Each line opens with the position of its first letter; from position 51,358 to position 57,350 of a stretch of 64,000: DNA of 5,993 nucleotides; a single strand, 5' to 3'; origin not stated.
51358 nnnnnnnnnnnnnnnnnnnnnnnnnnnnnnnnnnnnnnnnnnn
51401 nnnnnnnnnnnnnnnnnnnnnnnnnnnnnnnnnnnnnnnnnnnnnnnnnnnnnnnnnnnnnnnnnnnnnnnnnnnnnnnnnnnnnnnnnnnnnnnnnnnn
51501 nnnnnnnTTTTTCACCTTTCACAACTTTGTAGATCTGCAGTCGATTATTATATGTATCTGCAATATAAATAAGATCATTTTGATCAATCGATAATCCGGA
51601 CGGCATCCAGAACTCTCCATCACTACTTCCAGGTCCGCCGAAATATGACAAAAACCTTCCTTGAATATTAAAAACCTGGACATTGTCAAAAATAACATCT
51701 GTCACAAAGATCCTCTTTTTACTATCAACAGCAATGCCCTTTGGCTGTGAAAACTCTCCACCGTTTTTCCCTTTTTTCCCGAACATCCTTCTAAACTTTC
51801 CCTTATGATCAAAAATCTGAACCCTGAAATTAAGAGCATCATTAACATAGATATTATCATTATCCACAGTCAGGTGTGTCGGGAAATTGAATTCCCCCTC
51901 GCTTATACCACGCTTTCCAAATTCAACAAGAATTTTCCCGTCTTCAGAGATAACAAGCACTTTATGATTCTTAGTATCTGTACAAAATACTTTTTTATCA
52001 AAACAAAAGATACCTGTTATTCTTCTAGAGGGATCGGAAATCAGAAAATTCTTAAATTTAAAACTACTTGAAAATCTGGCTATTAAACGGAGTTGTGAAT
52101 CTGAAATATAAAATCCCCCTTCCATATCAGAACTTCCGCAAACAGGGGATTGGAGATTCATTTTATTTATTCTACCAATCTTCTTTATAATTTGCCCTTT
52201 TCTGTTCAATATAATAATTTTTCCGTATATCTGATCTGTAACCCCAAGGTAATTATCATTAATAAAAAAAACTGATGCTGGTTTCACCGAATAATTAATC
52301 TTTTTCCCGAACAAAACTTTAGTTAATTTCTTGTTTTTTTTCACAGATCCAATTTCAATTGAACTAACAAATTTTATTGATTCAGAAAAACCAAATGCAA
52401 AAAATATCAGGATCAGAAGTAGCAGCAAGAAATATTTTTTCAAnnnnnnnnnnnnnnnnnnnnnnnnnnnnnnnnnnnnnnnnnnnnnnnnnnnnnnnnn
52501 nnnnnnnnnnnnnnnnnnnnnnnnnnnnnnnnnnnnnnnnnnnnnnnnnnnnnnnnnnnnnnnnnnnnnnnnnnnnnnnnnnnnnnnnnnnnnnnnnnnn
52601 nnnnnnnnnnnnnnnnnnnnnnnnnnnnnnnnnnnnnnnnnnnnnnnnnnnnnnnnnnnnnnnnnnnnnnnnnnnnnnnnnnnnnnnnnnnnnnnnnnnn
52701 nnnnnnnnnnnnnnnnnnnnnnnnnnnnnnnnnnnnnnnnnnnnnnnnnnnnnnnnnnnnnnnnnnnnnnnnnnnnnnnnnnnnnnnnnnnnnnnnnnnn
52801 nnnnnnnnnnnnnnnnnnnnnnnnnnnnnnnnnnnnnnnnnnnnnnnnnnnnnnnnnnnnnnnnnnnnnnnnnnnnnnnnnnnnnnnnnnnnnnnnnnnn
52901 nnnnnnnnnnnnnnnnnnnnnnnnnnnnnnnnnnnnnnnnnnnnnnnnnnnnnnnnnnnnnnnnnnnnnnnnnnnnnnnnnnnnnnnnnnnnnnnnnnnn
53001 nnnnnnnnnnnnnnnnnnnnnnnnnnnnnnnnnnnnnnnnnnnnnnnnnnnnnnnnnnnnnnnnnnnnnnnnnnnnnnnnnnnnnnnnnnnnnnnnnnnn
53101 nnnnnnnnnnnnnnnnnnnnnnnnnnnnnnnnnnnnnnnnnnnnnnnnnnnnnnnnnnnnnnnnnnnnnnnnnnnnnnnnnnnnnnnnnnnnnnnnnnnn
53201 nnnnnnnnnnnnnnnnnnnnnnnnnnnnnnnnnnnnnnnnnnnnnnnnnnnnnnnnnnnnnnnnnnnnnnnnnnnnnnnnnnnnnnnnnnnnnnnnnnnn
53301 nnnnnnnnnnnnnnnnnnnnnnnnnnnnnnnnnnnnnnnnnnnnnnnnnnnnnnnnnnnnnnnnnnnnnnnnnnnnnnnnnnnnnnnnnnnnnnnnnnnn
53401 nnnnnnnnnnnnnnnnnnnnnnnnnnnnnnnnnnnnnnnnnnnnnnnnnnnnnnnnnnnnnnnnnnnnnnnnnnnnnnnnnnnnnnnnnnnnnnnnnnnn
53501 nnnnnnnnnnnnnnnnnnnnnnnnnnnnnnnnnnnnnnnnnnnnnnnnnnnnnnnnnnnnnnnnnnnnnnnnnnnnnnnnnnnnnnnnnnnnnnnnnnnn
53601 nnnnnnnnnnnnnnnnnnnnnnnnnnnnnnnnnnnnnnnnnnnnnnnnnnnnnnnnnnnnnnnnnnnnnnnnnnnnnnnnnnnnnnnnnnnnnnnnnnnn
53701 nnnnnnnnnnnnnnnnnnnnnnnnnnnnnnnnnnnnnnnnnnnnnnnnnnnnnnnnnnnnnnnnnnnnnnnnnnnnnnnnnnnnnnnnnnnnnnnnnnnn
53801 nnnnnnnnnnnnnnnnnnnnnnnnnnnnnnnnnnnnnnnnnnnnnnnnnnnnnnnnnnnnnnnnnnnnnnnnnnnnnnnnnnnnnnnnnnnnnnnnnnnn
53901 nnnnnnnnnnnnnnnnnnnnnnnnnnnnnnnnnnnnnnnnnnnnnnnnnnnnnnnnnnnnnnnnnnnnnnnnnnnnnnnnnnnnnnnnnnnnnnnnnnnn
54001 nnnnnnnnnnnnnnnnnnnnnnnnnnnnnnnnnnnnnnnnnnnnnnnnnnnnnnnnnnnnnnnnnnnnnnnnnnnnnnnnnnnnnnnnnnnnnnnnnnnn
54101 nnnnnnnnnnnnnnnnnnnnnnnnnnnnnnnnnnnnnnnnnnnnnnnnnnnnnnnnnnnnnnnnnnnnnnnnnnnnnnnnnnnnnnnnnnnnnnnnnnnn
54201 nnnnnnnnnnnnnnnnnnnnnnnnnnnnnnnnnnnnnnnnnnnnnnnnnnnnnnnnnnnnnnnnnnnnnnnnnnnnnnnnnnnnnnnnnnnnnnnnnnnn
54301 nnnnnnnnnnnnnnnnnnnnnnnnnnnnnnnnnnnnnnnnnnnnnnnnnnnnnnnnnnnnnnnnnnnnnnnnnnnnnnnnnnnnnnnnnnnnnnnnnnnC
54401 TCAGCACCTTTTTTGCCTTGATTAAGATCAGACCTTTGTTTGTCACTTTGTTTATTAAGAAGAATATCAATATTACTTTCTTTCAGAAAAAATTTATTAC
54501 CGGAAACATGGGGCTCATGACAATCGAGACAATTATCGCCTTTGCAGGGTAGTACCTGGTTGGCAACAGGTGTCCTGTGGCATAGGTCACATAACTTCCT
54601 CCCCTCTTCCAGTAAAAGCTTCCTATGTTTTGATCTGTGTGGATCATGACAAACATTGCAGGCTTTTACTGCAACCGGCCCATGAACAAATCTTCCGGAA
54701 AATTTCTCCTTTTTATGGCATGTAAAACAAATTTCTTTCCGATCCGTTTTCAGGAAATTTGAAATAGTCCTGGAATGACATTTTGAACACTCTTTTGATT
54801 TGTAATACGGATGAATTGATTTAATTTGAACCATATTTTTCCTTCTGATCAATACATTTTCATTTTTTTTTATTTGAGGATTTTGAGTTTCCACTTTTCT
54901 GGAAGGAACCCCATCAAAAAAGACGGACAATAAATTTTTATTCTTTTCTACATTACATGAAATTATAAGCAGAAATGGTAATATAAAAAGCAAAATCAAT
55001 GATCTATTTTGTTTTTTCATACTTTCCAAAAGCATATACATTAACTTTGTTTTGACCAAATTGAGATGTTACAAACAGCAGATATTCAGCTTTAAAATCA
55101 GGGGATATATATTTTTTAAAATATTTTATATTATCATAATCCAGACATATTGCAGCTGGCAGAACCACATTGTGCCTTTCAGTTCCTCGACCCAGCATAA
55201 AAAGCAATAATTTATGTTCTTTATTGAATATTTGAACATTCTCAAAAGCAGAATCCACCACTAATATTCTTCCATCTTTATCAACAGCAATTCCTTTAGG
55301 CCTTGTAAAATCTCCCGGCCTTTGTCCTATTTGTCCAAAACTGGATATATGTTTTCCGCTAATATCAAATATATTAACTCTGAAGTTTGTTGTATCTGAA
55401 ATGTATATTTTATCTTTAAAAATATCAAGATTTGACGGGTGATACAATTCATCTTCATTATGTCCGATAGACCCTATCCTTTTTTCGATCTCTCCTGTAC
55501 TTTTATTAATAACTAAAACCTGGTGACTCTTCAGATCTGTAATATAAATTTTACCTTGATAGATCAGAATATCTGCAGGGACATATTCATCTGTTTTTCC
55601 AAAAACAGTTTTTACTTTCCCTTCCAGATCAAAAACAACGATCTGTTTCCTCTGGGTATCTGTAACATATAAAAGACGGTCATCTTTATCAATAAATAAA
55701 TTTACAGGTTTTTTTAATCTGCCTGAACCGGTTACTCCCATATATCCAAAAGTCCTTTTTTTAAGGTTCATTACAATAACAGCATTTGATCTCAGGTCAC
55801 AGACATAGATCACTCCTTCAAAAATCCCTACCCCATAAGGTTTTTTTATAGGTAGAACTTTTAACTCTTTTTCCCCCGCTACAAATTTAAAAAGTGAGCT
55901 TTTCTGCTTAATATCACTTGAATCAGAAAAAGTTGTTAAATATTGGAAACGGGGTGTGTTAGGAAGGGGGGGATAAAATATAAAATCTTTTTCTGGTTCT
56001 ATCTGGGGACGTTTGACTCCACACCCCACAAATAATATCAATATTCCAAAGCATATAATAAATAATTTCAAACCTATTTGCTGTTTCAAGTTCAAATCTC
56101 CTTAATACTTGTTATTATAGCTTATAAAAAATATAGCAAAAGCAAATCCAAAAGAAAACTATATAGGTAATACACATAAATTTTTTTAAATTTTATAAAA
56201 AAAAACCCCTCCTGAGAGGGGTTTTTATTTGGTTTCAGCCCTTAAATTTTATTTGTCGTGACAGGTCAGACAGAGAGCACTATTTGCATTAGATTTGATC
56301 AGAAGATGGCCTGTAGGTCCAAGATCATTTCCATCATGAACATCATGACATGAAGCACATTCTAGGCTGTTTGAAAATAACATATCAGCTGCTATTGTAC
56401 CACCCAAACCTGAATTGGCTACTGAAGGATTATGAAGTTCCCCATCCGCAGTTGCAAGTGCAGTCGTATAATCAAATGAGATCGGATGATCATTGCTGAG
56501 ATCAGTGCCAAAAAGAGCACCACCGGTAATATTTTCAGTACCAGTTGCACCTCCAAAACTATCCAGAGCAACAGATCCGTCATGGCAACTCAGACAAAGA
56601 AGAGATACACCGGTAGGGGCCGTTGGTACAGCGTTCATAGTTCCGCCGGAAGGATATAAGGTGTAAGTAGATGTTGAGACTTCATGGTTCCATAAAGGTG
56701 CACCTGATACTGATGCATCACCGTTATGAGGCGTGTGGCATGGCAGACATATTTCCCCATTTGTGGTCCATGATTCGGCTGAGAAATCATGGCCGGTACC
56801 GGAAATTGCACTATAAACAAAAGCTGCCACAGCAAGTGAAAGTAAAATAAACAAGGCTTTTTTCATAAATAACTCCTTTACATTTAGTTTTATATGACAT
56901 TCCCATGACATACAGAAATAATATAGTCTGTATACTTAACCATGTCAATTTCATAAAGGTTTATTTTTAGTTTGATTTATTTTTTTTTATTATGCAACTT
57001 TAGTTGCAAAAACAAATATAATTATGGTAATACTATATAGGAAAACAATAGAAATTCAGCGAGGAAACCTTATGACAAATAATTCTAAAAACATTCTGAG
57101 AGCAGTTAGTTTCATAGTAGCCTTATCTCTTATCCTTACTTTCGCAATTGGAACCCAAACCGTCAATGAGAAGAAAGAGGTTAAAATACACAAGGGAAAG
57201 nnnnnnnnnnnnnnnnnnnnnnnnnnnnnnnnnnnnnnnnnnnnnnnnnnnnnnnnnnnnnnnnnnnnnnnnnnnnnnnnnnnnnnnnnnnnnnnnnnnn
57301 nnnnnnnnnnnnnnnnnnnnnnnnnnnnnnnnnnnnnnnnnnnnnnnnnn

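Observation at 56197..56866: OmcE-like tetraheme with its own terminator: the expression logic of a filament subunit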

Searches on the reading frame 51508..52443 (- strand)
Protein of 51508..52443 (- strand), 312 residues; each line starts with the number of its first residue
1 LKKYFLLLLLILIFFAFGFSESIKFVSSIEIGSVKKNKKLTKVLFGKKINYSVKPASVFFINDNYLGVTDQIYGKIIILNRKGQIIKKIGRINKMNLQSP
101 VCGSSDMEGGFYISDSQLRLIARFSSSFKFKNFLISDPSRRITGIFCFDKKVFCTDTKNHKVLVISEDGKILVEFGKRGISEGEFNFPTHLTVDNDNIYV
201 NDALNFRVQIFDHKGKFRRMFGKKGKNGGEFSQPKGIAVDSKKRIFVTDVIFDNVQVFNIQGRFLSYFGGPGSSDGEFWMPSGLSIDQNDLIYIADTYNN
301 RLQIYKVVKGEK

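Call 5: search_protein_families(library=pfam, proteins=[window:51508-52443:-], max_evalue=0.01)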
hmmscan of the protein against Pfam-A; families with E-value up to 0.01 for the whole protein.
window:51508-52443:- (312 aa): 8 families
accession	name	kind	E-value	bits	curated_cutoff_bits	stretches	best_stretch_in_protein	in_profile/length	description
PF01436.27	NHL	-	7.9e-20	70.3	20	2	278-305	1-28/28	NHL repeat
PF17170.10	DUF5128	-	8.8e-16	58.4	22.9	3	242-307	53-119/321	6-bladed beta-propeller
PF08450.18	SGL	-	7e-06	26.3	26.3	1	191-265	141-217/246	SMP-30/Gluconolactonase/LRE-like region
PF01731.26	Arylesterase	-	1.4e-05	25.7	21.3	0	230-260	52-83/86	Arylesterase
PF25021.1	TEN_NHL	-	0.00048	19.6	27.1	0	230-250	140-160/357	Teneurin NHL domain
PF15869.11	TolB_like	-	0.0034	17.2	29.2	0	172-212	53-93/296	TolB-like 6-blade propeller-like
PF24684.1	Vgb_lyase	-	0.0082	15.4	50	0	54-264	14-213/290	Virginiamycin B lyase family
PF06739.17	SBBP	-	0.0097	16.3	20.5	0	233-248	14-29/38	Beta-propeller repeat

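Call 8: search_protein_families(library=ncbifam, proteins=[window:51508-52443:-], max_evalue=0.01)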
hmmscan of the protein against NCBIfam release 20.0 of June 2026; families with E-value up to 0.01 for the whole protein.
window:51508-52443:- (312 aa): 2 families
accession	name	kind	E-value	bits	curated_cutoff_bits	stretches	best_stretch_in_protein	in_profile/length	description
NF035926.1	scyF_NHL_VPEP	equivalog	1.5e-36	126.3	350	2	151-227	212-289/376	scytonemin biosynthesis PEP-CTERM protein ScyF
NF047780.1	LIC12708_fam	subfamily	2e-09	36.8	150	1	108-258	66-208/391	LIC_12708 family protein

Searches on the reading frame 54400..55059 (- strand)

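Call 5: search_protein_families(library=pfam, proteins=[window:54400-55059:-], max_evalue=0.01)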
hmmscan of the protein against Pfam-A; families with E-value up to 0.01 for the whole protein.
window:54400-55059:- (220 aa): 3 families
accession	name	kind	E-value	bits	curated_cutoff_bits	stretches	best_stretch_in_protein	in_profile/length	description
PF09699.15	Paired_CXXCH_1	-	2.5e-24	85.1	20.6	3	126-163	1-38/41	Doubled CXXCH motif (Paired_CXXCH_1)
PF14522.11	Cytochrome_C7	-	4.6e-05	23.6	24.8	1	83-139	8-67/67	Cytochrome c7 and related cytochrome c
PF14537.11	Cytochrom_c3_2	-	0.0035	18.2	25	0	88-161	6-78/79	Cytochrome c3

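Call 8: search_protein_families(library=ncbifam, proteins=[window:54400-55059:-], max_evalue=0.01)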
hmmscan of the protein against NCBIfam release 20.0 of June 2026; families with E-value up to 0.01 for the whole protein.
window:54400-55059:- (220 aa): 4 families
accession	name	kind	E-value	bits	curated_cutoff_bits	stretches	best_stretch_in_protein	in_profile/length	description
TIGR01905.1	paired_CXXCH_1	subfamily_domain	2.7e-23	81.6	25.2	3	126-163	1-38/41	doubled CXXCH domain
TIGR03508.1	decahem_SO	subfamily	4.1e-14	52.7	192.2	1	75-167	129-226/258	DmsE family decaheme c-type cytochrome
NF041028.1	decahem_GSU2203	exception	9.5e-12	44.7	325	2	75-163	160-254/317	GSU2203 family decaheme c-type cytochrome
TIGR03507.1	decahem_SO1788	subfamily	0.00079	18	209.3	1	70-142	225-306/672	OmcA/MtrC family decaheme c-type cytochrome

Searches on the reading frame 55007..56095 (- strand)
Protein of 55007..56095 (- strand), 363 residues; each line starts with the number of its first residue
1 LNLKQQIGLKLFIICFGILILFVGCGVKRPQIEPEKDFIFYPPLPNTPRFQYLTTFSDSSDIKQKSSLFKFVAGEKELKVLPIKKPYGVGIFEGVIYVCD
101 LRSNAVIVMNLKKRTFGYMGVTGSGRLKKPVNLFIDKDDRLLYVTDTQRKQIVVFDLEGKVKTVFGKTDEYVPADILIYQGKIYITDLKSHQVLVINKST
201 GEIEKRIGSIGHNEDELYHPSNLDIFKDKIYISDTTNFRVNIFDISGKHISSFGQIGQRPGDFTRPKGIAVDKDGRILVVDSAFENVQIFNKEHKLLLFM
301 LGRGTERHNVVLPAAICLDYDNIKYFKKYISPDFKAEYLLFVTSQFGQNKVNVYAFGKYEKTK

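Call 5: search_protein_families(library=pfam, proteins=[window:55007-56095:-], max_evalue=0.01)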
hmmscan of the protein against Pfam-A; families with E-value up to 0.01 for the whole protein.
window:55007-56095:- (363 aa): 8 families
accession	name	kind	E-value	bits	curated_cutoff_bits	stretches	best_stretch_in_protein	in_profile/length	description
PF01436.27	NHL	-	8.4e-16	57.6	20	1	263-286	1-22/28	NHL repeat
PF17170.10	DUF5128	-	1.6e-14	54.3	22.9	1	217-345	43-167/321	6-bladed beta-propeller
PF08450.18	SGL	-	2.8e-06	27.6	26.3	0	228-296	146-216/246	SMP-30/Gluconolactonase/LRE-like region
PF16288.11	DUF4934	-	9.6e-05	22.9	27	0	222-270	28-75/102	Domain of unknown function (DUF4934)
PF03022.22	MRJP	-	0.00025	20.9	19.8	0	123-159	59-97/288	Major royal jelly protein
PF25021.1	TEN_NHL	-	0.00025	20.6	27.1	0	263-283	141-161/357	Teneurin NHL domain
PF01731.26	Arylesterase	-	0.00047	20.7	21.3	0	127-156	53-82/86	Arylesterase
PF06739.17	SBBP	-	0.01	16.2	20.5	0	255-280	5-29/38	Beta-propeller repeat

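Call 8: search_protein_families(library=ncbifam, proteins=[window:55007-56095:-], max_evalue=0.01)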
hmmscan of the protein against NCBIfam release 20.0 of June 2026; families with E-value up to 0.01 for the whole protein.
window:55007-56095:- (363 aa): 6 families
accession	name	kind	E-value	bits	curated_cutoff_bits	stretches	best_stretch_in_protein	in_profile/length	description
NF035926.1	scyF_NHL_VPEP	equivalog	1.2e-31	110.2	350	2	180-305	162-287/376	scytonemin biosynthesis PEP-CTERM protein ScyF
NF047780.1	LIC12708_fam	subfamily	2e-08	33.6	150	1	175-298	61-154/391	LIC_12708 family protein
TIGR03866.1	PQQ_ABC_repeats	subfamily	1e-07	31.4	287.3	0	227-312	10-90/310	PQQ-dependent catabolism-associated beta-propeller protein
TIGR02276.1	beta_rpt_yvtn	repeat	2.2e-05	24.3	27.85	0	181-201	4-24/42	beta-propeller repeat protein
NF052280.1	7_blade_YncE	equivalog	3.3e-05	22.8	400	0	181-251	228-292/338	7-bladed beta-propeller protein YncE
TIGR04183.1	Por_Secre_tail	domain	0.0075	16.2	23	0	230-252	13-34/72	T9SS type A sorting domain-containing protein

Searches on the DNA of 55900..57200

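Call 55: search_rna_families(source=window, start=55900, end=57200, threshold=evalue, max_evalue=1)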
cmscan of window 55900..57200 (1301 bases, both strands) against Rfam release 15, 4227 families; matches with E-value up to 1: 13.
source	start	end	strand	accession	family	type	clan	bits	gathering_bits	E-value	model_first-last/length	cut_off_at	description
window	56158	56233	+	RF02064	STnc370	Gene; sRNA;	-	33.3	54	0.023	1-71/71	no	Enterobacterial sRNA STnc370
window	56152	56260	-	RF01770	rimP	Cis-reg; leader;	-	29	47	0.026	1-102/102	no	Gammaprotebacteria rimP leader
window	56168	56230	+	RF01859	Phe_leader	Cis-reg; leader;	-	27.8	55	0.036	1-125/125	no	Phenylalanine leader peptide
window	56196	56260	-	RF01859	Phe_leader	Cis-reg; leader;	-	26.8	55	0.061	1-125/125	no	Phenylalanine leader peptide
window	56167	56225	+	RF02844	RefA9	Gene; antisense;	-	23.9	49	0.54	1-64/64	no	Enterococcus sRNA A9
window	56194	56255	-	RF01772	rnk_pseudo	Cis-reg; leader;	-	23.1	55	0.31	1-108/108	no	Pseudomonas rnk leader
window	56193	56274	-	RF02076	STnc100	Gene; sRNA;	-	22.1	47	0.025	1-206/206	no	Gammaproteobacterial sRNA STnc100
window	56200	56265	-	RF01400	istR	Gene; antitoxin;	-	21.7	45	0.098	1-130/130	no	istR Hfq binding RNA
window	56197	56250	-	RF00106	RNAI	Gene; antisense;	-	21.7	47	0.23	1-102/102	no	RNAI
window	56170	56253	+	RF01770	rimP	Cis-reg; leader;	-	21.7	47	0.96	1-102/102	no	Gammaprotebacteria rimP leader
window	56199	56355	-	RF02766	Ysr49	Gene; sRNA;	-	20.7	95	0.28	1-124/124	no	Yersinia sRNA 49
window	56197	56276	-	RF02837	anti-hemB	Gene; sRNA;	-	17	49.5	0.48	1-81/81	no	Burkholderia RNA 7 (anti-hemB)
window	56197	56230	-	RF02637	EF0408_EF0409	Gene; sRNA;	-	14.2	440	0.57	375-408/412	no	Enterococcus sRNA EF0408_EF0409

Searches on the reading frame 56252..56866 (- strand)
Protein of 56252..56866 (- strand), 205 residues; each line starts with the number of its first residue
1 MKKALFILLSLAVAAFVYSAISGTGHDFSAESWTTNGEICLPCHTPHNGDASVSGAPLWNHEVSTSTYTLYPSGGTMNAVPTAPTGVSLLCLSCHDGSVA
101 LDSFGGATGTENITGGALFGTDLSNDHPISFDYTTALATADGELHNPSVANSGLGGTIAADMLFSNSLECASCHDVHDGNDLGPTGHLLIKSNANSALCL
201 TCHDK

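Call 4: search_solved_structures(query=window:56252-56866:-, max_evalue=10, show_alignments=3)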
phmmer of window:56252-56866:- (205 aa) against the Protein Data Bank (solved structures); distinct sequences matched with E-value up to 10: 4.
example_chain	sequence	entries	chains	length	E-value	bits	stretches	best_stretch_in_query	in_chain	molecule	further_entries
9yuq_N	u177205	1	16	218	4.2e-27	98.6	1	1-205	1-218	Putative multiheme cytochrome c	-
7tfs_A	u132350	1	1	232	3.1e-26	95.8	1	9-205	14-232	Cytochrome c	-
1y25_A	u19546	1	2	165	0.9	12.6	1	82-130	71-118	Probable thiol peroxidase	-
3j1q_A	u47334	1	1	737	2.5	11.2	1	76-164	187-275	Adeno-associated virus DJ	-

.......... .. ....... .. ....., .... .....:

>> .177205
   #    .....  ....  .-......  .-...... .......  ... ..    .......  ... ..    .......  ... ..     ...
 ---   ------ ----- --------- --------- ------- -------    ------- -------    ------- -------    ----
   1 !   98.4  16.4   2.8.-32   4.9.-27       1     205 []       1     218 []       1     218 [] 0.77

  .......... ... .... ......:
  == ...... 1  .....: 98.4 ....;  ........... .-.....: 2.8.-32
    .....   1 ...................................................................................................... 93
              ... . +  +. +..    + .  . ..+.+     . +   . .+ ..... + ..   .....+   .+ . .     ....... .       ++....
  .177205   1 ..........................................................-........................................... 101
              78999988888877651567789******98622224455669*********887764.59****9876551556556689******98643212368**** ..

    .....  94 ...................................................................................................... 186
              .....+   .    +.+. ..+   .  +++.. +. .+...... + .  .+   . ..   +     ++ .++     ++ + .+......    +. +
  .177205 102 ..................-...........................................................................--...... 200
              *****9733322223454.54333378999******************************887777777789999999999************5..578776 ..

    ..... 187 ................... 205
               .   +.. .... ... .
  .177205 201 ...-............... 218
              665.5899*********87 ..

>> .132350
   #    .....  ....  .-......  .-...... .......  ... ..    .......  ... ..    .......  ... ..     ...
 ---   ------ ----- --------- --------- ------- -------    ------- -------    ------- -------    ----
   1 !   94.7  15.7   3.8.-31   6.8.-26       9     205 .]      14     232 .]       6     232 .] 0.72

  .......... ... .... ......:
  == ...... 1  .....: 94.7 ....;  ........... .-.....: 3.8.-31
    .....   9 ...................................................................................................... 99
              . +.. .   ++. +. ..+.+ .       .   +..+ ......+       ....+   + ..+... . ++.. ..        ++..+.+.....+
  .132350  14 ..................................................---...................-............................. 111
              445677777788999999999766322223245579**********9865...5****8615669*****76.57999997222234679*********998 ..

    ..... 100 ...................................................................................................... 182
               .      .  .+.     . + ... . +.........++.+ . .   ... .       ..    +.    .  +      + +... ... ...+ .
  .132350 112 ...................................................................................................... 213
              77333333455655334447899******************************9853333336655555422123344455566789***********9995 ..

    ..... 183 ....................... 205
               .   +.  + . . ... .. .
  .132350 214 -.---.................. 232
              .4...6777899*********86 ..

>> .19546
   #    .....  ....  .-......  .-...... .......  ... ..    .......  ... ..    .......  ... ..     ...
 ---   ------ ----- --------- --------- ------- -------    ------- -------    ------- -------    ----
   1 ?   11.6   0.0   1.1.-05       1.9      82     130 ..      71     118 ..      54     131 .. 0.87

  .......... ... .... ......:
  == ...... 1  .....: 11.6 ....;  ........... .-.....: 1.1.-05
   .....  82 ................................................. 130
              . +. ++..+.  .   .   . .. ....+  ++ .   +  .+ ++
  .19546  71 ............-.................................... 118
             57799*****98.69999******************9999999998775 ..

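Call 5: search_protein_families(library=pfam, proteins=[window:56252-56866:-], max_evalue=0.01)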
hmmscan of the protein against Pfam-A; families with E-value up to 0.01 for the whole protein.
window:56252-56866:- (205 aa): 5 families
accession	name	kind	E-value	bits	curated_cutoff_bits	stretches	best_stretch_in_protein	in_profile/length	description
PF09699.15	Paired_CXXCH_1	-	3.4e-09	36.7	20.6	1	169-205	8-38/41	Doubled CXXCH motif (Paired_CXXCH_1)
PF14522.11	Cytochrome_C7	-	3.5e-07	30.4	24.8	0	166-203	12-66/67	Cytochrome c7 and related cytochrome c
PF22113.1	Mtrc-MtrF_II-IV_dom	-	0.00054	20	30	0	24-100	68-131/176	Outer membrane cytochrome MtrC/MtrF-like, domains II/IV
PF03264.19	Cytochrom_NNT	-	0.0017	18.5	24.1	0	160-204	118-165/174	NapC/NirT cytochrome c family, N-terminal region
PF14537.11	Cytochrom_c3_2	-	0.008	17.1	25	0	163-204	53-79/79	Cytochrome c3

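Call 8: search_protein_families(library=ncbifam, proteins=[window:56252-56866:-], max_evalue=0.01)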
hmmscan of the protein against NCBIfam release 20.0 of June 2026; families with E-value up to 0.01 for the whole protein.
window:56252-56866:- (205 aa): 7 families
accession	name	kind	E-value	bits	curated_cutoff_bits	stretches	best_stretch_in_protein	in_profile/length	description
TIGR03508.1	decahem_SO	subfamily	8.8e-07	28.6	192.2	1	165-204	141-175/258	DmsE family decaheme c-type cytochrome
TIGR01905.1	paired_CXXCH_1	subfamily_domain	1.6e-05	24.7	25.2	0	169-204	8-37/41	doubled CXXCH domain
NF049875.1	NetB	exception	0.00031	20.6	380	0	159-205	155-197/211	Nrf-like electron transfer protein NetB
TIGR03146.1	cyt_nit_nrfB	equivalog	0.00095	19.5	166.6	0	163-203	105-141/145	cytochrome c nitrite reductase pentaheme subunit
NF008659.0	PRK11659.1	equivalog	0.00098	18.9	184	0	166-204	134-168/188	cytochrome c nitrite reductase pentaheme subunit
NF041028.1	decahem_GSU2203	exception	0.0014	17.9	325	0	166-203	124-207/317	GSU2203 family decaheme c-type cytochrome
TIGR04315.1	octaheme_Shew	subfamily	0.0062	15.6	375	0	38-98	21-82/440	tetrathionate reductase family octaheme c-type cytochrome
